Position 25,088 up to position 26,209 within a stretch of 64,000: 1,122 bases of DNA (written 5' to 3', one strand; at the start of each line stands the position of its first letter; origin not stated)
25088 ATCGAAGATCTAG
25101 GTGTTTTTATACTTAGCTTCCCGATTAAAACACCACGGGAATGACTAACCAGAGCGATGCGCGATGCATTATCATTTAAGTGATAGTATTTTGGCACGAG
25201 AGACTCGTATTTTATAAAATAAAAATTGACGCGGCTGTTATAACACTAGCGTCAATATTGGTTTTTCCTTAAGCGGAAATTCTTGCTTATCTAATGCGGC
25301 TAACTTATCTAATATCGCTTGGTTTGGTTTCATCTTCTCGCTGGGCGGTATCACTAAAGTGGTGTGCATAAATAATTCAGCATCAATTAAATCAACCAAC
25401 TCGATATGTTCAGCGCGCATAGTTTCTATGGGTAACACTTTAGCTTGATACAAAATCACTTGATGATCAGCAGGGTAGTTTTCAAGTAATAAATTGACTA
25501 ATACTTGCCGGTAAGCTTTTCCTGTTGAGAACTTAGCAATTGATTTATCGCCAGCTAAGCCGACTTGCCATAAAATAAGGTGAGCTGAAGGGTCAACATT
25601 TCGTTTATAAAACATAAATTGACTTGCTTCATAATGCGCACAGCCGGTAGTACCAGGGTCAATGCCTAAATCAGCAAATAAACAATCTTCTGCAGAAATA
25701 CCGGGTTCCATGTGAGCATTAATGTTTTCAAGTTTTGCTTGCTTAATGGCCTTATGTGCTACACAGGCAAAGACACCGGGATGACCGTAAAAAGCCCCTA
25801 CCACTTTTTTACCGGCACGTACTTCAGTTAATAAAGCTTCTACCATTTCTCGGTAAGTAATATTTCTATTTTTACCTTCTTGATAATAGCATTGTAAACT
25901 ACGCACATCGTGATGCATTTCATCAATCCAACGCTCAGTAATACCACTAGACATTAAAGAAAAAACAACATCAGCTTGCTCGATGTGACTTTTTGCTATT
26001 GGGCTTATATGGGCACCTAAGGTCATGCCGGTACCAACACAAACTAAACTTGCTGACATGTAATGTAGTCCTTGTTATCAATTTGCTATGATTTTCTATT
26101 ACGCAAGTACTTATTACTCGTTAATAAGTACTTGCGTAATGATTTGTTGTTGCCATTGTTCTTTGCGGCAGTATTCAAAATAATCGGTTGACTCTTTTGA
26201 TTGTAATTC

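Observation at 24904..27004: Orphan borosin-type (OphMA/SonM-like) backbone N-methyltransferase plus GNAT islet splitting prmA-dusB-fis, with no visible precursor peptide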

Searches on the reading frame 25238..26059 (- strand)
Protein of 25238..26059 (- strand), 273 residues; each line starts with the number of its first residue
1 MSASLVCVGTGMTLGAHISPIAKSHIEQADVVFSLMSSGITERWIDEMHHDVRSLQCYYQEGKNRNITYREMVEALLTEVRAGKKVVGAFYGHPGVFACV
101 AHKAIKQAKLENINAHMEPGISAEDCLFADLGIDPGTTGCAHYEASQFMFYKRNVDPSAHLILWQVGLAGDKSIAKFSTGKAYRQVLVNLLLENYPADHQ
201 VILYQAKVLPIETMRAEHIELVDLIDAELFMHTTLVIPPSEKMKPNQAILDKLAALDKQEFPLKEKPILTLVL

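Call 3: search_protein_families(library=pfam, proteins=[window:25238-26059:-], max_evalue=0.01)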
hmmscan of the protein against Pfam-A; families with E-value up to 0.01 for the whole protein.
window:25238-26059:- (273 aa): 1 family
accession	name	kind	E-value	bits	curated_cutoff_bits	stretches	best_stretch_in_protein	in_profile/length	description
PF00590.25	TP_methylase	-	1.5e-17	64.7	27.8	1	5-205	2-194/212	Tetrapyrrole (Corrin/Porphyrin) Methylases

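Call 4: search_protein_families(library=ncbifam, proteins=[window:25238-26059:-], max_evalue=0.01)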
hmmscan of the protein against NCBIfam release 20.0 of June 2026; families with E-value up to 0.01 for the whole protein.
window:25238-26059:- (273 aa): 4 families
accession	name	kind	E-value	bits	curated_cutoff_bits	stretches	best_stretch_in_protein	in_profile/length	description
NF052436.1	YabN_Meth_PPase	exception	1.5e-13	50.6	525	1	24-253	20-234/486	bifunctional methyltransferase/pyrophosphohydrolase YabN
TIGR01465.1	cobM_cbiF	equivalog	2.1e-05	23.9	259.65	1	8-237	4-222/247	precorrin-4 C(11)-methyltransferase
NF004648.0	PRK05991.1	equivalog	0.00029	20.5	391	1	1-141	1-134/254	precorrin-3B C(17)-methyltransferase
TIGR01467.1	cobI_cbiL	equivalog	0.00064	19.2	163.25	1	5-129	3-135/230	precorrin-2 C(20)-methyltransferase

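Call 5: search_solved_structures(query=window:25238-26059:-, max_evalue=0.01, show_alignments=3)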
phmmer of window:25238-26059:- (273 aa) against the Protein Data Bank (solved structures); distinct sequences matched with E-value up to 0.01: 25.
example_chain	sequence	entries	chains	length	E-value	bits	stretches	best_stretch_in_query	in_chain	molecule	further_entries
7ltc_A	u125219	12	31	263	7.7e-82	278.1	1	3-254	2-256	TP-methylase family protein | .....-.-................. (SonM)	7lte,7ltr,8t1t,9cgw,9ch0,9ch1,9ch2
9ch2_A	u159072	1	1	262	7.9e-82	278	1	3-254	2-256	TP-methylase family protein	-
8t1s_A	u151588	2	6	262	1e-81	277.7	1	4-254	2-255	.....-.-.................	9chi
7ltf_A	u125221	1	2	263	2.6e-81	276.3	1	3-254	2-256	TP-methylase family protein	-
7lth_A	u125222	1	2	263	2.8e-81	276.2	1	3-254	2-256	TP-methylase family protein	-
7lts_A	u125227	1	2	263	4.2e-81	275.6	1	3-254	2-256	TP-methylase family protein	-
6mjf_A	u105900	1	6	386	1.5e-46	162.4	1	3-263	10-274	dbOphM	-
6mjg_A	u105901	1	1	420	2e-46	162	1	3-263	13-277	fusion protein of dbOphMA and methylated peptide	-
5n0o_A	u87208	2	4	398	5.7e-46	160.5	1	3-265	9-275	Peptide N-methyltransferase | peptide N-methyltranferase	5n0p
5n4i_A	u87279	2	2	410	6.3e-46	160.4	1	3-265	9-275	Peptide N-methyltransferase | OphA peptide N-methyltransferase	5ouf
5n0q_A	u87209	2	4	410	6.3e-46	160.4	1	3-265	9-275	Peptide N-methyltransferase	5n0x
6r00_A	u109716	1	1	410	6.3e-46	160.4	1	3-265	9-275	Peptide N-methyltransferase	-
6tsc_A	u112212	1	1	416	6.6e-46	160.3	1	3-265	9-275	Peptide N-methyltransferase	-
6qzy_A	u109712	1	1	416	6.6e-46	160.3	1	3-265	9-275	Peptide N-methyltransferase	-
6qzz_A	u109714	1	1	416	6.6e-46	160.3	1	3-265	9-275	Peptide N-methyltransferase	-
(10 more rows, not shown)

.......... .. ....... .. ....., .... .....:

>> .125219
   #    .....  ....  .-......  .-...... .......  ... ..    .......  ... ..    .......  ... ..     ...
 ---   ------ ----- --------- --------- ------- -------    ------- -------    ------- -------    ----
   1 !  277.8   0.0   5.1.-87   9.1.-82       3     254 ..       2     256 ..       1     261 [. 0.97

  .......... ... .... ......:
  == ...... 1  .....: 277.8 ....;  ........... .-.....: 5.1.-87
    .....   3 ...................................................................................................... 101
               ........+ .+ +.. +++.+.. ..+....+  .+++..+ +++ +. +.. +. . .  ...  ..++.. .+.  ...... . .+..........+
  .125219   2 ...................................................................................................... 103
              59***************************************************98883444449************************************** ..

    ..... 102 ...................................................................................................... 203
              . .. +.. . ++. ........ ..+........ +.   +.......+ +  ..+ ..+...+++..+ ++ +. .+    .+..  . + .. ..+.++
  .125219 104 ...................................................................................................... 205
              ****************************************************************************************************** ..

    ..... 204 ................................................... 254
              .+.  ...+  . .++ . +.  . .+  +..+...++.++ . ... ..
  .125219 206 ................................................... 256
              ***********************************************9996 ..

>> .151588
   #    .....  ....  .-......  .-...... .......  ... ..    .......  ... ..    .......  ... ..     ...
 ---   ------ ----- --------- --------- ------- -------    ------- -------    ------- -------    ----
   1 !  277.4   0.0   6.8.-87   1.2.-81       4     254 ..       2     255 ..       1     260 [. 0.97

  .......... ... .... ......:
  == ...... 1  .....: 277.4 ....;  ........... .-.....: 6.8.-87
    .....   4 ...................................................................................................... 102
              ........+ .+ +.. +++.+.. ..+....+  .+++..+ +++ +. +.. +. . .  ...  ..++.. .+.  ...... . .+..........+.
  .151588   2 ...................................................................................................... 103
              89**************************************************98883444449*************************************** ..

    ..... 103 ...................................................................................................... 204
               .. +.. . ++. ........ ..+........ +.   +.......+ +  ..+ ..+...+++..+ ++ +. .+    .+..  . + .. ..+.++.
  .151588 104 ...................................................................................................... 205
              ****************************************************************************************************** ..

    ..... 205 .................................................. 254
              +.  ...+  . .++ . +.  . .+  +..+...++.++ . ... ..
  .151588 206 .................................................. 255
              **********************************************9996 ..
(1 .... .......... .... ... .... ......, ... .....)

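Call 7: find_encoding_contigs(protein=window:25238-26059:-, flank=10000, max_places=6)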
Protein window:25238-26059:- (273 aa): no gene with exactly this product is on record in the collection.

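Call 14: find_homologous_proteins(query=window:25238-26059:-, max_evalue=1e-20)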
Query window:25238-26059:- (273 aa): 7629 proteins with E <= 1e-20 among 8000 candidates; the best 120 are listed.
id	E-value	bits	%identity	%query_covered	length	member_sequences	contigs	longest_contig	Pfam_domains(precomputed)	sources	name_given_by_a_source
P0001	1.3e-179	613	100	100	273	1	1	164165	PF00590.26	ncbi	ncbi:MAG: SAM-dependent methyltransferase [Colwellia sp.]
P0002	2.2e-150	518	84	100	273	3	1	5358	PF00590.26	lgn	-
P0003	1.1e-149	515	83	100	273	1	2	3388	PF00590.26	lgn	-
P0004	4.0e-149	513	83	100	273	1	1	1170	PF00590.26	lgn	-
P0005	7.2e-149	513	83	100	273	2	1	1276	PF00590.26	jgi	-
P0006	1.2e-147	509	82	100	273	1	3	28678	PF00590.26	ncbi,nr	ncbi:MAG: SAM-dependent methyltransferase [Colwellia sp.]|nr:SAM-dependent methyltransferase [Colwel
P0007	2.2e-147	508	82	100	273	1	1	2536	PF00590.26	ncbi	-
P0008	6.1e-146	503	80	100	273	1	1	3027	PF00590.26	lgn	-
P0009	1.1e-145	502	82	100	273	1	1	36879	PF00590.26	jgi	-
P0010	1.6e-145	502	81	100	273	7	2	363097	PF00590.26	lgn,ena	-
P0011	2.9e-145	501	82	100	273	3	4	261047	PF00590.26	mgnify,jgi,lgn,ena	mgnify:CR=1 FL=1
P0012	3.9e-145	500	81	100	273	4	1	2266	PF00590.26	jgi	-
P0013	4.4e-145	500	81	100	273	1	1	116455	PF00590.26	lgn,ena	-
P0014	5.4e-145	500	81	100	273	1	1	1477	PF00590.26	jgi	-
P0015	6.7e-145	500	81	100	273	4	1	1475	PF00590.26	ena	-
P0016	7.2e-145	499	80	100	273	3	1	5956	PF00590.26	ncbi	-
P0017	7.3e-145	499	79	100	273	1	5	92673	PF00590.26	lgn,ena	-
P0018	2.7e-144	498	81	100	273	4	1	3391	PF00590.26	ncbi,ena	-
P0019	1.2e-143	495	80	100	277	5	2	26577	PF00590.26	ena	-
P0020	1.4e-143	495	79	100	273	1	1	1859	PF00590.26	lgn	-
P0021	1.6e-143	495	80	100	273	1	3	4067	PF00590.26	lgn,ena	-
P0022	1.9e-143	495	81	100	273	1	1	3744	PF00590.26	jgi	jgi:hypothetical protein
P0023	3.5e-143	494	80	100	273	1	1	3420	PF00590.26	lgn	-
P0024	3.6e-143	494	80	100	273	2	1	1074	PF00590.26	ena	-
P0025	3.6e-143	494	80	100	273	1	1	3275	PF00590.26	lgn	-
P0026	4.2e-143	494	80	99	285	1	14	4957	PF00590.26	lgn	-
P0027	8.4e-143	493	80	100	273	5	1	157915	PF00590.26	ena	-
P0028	1.0e-142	492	78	100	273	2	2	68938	PF00590.26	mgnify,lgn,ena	mgnify:CR=1 FL=1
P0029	1.3e-142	492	79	100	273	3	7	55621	PF00590.26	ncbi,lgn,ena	ncbi:SAM-dependent methyltransferase [Colwellia sp. E150_009]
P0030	3.3e-142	491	80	100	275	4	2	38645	PF00590.26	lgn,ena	-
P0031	4.6e-142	490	79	100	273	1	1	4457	PF00590.26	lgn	-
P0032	4.6e-142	490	80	100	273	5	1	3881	PF00590.26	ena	-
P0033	6.6e-142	490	79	100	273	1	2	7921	PF00590.26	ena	-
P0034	7.4e-142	490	78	100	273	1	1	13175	PF00590.26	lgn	-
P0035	1.3e-141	489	78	100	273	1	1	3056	PF00590.26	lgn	-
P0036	1.7e-141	488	79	100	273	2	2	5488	PF00590.26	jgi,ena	-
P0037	1.7e-141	488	79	100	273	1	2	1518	PF00590.26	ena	-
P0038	7.7e-141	486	79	100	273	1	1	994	PF00590.26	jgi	-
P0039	8.8e-141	486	78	100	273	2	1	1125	PF00590.26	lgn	-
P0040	1.1e-140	486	78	100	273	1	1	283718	PF00590.26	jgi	-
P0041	2.9e-139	481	77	100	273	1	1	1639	PF00590.26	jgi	jgi:precorrin-3B methylase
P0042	3.2e-139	481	77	100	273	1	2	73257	PF00590.26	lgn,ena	-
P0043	3.3e-139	481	78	100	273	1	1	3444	PF00590.26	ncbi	-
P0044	8.4e-139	480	78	100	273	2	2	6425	PF00590.26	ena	-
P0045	2.1e-138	478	78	100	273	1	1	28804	PF00590.26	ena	-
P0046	4.9e-138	477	76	100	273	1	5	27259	PF00590.26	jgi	-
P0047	8.3e-138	476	77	100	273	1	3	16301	PF00590.26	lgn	-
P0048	1.1e-136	473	80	96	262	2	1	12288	PF00590.26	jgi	jgi:uncharacterized protein YabN with tetrapyrrole methylase and pyrophosphatase domain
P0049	1.4e-136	472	77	100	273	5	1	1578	PF00590.26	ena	-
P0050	1.5e-136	472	76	100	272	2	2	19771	PF00590.26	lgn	-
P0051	2.4e-136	472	76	100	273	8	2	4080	PF00590.26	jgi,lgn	-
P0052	2.6e-136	471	76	100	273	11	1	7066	PF00590.26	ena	-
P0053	4.8e-136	471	77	100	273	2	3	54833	PF00590.26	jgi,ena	-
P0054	6.7e-136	470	77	100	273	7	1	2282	PF00590.26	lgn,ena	-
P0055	6.8e-136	470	76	100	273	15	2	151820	PF00590.26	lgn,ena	-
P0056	6.8e-136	470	76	100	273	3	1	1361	PF00590.26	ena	-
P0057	8.3e-136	470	74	100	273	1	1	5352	PF00590.26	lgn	-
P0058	4.4e-135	467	75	100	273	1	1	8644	PF00590.26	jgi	jgi:uncharacterized protein YabN with tetrapyrrole methylase and pyrophosphatase domain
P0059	6.9e-135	467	75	100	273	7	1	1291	PF00590.26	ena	-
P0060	9.0e-135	466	75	100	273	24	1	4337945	PF00590.26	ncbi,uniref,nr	ncbi:hypothetical protein CMT41_02100 [Colwellia sp. MT41]|uniref:SAM-dependent methyltransferase n=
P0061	9.4e-135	466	76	100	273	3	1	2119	PF00590.26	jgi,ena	-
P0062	1.1e-134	466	76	100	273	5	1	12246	PF00590.26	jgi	-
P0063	1.3e-134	466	76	100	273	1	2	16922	PF00590.26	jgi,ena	-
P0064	2.3e-134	465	75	100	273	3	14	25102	PF00590.26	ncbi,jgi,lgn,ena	jgi:uncharacterized protein YabN with tetrapyrrole methylase and pyrophosphatase domain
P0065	3.4e-134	464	78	95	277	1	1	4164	PF00590.26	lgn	-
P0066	3.7e-134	464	76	100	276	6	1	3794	PF00590.26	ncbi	-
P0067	5.4e-134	464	75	100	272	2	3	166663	PF00590.26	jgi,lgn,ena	jgi:uncharacterized protein YabN with tetrapyrrole methylase and pyrophosphatase domain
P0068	6.1e-134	464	75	100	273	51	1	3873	PF00590.26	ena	-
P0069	8.8e-134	463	74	100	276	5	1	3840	PF00590.26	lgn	-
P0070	1.5e-133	462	75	100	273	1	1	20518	PF00590.26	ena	-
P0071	1.6e-133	462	75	100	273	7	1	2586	PF00590.26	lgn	-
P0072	2.3e-133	462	75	100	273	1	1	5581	PF00590.26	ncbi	-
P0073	2.3e-133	462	76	100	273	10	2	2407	PF00590.26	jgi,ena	-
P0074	4.2e-133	461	76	100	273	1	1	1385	PF00590.26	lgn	-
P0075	6.2e-133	460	76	100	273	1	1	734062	PF00590.26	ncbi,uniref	ncbi:SAM-dependent methyltransferase [Thalassotalea sp. PLHSN55]|uniref:SAM-dependent methyltransfer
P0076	1.1e-132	460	77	95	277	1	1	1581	PF00590.26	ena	-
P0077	1.5e-132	459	75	100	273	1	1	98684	PF00590.26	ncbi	-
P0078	2.0e-132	459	75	100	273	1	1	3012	PF00590.26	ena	-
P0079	2.1e-132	459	75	100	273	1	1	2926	PF00590.26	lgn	-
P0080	2.5e-132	458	75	100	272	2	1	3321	PF00590.26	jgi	jgi:uncharacterized protein YabN with tetrapyrrole methylase and pyrophosphatase domain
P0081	7.2e-132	457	75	100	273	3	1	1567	PF00590.26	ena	-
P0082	8.8e-132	457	73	100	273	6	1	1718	PF00590.26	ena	-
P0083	1.2e-131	456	76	95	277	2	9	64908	PF00590.26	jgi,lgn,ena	-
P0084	1.7e-131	456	74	97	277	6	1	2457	PF00590.26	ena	-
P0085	2.0e-131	455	74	100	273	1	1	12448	PF00590.26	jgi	-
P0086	3.9e-131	454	75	100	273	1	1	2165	PF00590.26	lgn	-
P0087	5.7e-131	454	74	100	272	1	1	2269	PF00590.26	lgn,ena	-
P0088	7.2e-130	450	72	100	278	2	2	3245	PF00590.26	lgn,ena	-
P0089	9.1e-130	450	73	100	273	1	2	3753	PF00590.26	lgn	-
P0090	9.5e-130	450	74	100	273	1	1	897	PF00590.26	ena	-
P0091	9.2e-129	447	72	100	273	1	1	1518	PF00590.26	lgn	-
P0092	2.0e-128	446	74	99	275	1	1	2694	PF00590.26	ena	-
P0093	4.4e-128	444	73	100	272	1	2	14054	PF00590.26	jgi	jgi:uncharacterized protein YabN with tetrapyrrole methylase and pyrophosphatase domain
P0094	4.9e-128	444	73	100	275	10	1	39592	PF00590.26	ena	-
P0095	3.2e-127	442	72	100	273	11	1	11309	PF00590.26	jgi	jgi:uncharacterized protein YabN with tetrapyrrole methylase and pyrophosphatase domain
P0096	4.3e-127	441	75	95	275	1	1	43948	PF00590.26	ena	-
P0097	1.9e-126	439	72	100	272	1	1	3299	PF00590.26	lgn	-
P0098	1.8e-123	429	69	100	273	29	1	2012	PF00590.26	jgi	jgi:uncharacterized protein YabN with tetrapyrrole methylase and pyrophosphatase domain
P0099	3.5e-122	425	71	100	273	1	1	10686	PF00590.26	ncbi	-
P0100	1.8e-120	419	69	100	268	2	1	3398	PF00590.26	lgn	-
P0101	3.9e-119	415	69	100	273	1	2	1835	PF00590.26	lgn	-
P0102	5.3e-119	415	69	95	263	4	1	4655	PF00590.26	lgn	-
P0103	7.4e-119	414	70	94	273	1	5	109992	PF00590.26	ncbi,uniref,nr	ncbi:SAM-dependent methyltransferase [Shewanella sp. 1_MG-2023]|uniref:SAM-dependent methyltransfera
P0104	1.3e-118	413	70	94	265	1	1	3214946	PF00590.26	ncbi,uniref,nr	ncbi:hypothetical protein HMF8227_00922 [Saliniradius amylolyticus]|uniref:Tetrapyrrole methylase do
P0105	1.6e-118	413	71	95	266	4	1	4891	PF00590.26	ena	-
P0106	1.8e-118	413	68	100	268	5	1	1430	PF00590.26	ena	-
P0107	9.2e-118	411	69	95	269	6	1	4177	PF00590.26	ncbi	-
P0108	1.7e-117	410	70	95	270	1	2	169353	PF00590.26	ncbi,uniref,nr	ncbi:hypothetical protein HII17_16810 [Thalassotalea sp. M1531]|uniref:Tetrapyrrole methylase domain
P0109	2.0e-117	410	70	95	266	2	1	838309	PF00590.26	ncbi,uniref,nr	ncbi:SAM-dependent methyltransferase [Shewanella electrodiphila]|uniref:SAM-dependent methyltransfer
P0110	2.4e-117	409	67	100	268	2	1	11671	PF00590.26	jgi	jgi:uncharacterized protein YabN with tetrapyrrole methylase and pyrophosphatase domain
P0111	5.9e-117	408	82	79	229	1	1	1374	PF00590.26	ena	-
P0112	7.3e-117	408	70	94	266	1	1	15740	PF00590.26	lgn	-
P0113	9.4e-117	407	69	95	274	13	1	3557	PF00590.26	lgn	-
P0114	9.6e-117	407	68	95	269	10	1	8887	PF00590.26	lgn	-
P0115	1.5e-116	407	67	100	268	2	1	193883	PF00590.26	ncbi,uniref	ncbi:SAM-dependent methyltransferase [Colwellia asteriadis]|uniref:SAM-dependent methyltransferase n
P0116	4.1e-116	405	68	95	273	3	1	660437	PF00590.26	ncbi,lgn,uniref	ncbi:SAM-dependent methyltransferase [Shewanella waksmanii]|uniref:SAM-dependent methyltransferase n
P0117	4.2e-116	405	70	90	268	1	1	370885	PF00590.26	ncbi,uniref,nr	ncbi:SAM-dependent methyltransferase [Shewanella sp. Isolate11]|uniref:SAM-dependent methyltransfera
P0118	5.8e-116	405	68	95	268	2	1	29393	PF00590.26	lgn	-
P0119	8.0e-116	404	70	95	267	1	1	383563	PF00590.26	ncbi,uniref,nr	ncbi:hypothetical protein K0504_02165 [Neiella marina]|uniref:Tetrapyrrole methylase domain-containi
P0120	3.1e-115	402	69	94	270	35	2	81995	PF00590.26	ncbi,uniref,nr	ncbi:SAM-dependent methyltransferase [Shewanella insulae]|uniref:Tetrapyrrole methylase domain-conta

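Call 15: find_encoding_contigs(protein=P0060, flank=6000, max_places=3)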
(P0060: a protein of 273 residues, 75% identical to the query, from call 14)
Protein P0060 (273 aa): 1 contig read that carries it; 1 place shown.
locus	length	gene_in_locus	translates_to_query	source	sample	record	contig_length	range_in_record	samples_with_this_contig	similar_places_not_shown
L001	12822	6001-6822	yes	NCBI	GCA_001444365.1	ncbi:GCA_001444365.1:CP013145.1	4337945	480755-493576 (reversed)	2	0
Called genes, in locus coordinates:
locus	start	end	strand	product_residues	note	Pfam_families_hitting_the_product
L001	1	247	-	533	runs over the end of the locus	PF02142:MGS, PF01808:AICARFT_IMPCHas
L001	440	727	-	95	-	PF27465:Fis_N, PF02954:HTH_8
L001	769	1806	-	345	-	PF01207:Dus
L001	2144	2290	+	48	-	-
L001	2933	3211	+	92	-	-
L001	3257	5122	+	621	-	PF00990:GGDEF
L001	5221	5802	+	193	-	PF13302:Acetyltransf_3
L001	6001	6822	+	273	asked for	PF00590:TP_methylase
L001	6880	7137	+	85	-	-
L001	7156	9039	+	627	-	PF00990:GGDEF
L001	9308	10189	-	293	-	PF06325:PrmA, PF05175:MTS, PF13489:Methyltransf_23 (weak), PF01728:FtsJ (weak), PF02475:TRM5-TYW2_MTfase (weak), PF08242:Methyltransf_12 (weak), PF13649:Methyltransf_25 (weak), PF13847:Methyltransf_31 (weak), +1 more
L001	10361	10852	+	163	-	PF03737:RraA-like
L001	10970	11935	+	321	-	PF13241:NAD_binding_7, PF10414:CysG_dimeriser, PF00590:TP_methylase (weak)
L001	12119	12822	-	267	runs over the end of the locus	-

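Call 16: find_encoding_contigs(protein=P0010, flank=6000, max_places=2)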
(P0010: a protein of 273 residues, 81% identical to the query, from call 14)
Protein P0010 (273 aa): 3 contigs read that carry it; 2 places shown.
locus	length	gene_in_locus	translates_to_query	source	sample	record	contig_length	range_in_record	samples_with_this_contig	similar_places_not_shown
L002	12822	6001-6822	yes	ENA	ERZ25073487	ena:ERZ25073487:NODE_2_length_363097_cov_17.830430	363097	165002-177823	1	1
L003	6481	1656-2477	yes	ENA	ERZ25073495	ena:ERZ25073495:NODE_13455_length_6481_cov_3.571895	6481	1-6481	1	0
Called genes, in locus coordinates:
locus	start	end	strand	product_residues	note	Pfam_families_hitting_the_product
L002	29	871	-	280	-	PF08242:Methyltransf_12 (weak)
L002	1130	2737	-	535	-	PF02142:MGS, PF01808:AICARFT_IMPCHas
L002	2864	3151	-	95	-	PF27465:Fis_N, PF02954:HTH_8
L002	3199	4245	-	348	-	PF01207:Dus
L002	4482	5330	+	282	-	PF00753:Lactamase_B, PF12706:Lactamase_B_2 (weak)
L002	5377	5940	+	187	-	PF13302:Acetyltransf_3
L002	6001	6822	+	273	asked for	PF00590:TP_methylase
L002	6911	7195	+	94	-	-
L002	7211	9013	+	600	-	PF00990:GGDEF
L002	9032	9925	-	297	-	PF06325:PrmA, PF05175:MTS, PF13489:Methyltransf_23 (weak), PF02475:TRM5-TYW2_MTfase (weak), PF13847:Methyltransf_31, PF08241:Methyltransf_11 (weak), PF08242:Methyltransf_12, PF13649:Methyltransf_25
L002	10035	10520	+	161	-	PF03737:RraA-like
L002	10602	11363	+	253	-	PF00497:SBP_bac_3, PF12974:Phosphonate-bd (faint)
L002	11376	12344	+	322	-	PF13241:NAD_binding_7, PF10414:CysG_dimeriser, PF00590:TP_methylase (faint)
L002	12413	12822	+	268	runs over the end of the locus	PF18950:DUF5694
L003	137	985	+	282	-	PF00753:Lactamase_B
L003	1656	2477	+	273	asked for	PF00590:TP_methylase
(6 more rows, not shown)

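Call 17: find_encoding_contigs(protein=P0075, flank=6000, max_places=2)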
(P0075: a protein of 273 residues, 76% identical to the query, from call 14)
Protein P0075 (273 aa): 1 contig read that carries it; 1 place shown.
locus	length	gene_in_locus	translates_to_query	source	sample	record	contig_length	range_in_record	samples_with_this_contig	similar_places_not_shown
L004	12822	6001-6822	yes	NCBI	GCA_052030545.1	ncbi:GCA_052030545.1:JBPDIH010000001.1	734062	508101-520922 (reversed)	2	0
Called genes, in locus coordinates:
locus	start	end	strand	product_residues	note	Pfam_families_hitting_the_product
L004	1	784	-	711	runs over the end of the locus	PF07715:Plug, PF00593:TonB_dep_Rec_b-barrel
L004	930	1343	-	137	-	-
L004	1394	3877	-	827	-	PF13583:Reprolysin_4, PF13688:Reprolysin_5, PF13574:Reprolysin_2, PF13582:Reprolysin_3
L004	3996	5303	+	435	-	PF00026:Asp, PF14541:TAXi_C (faint), PF00026:Asp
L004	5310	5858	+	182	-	PF13302:Acetyltransf_3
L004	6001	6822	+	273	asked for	PF00590:TP_methylase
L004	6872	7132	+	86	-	-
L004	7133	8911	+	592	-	PF00990:GGDEF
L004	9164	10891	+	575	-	PF00990:GGDEF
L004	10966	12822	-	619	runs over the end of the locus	PF17900:Peptidase_M1_N, PF01433:Peptidase_M1, PF09127:Leuk-A4-hydro_C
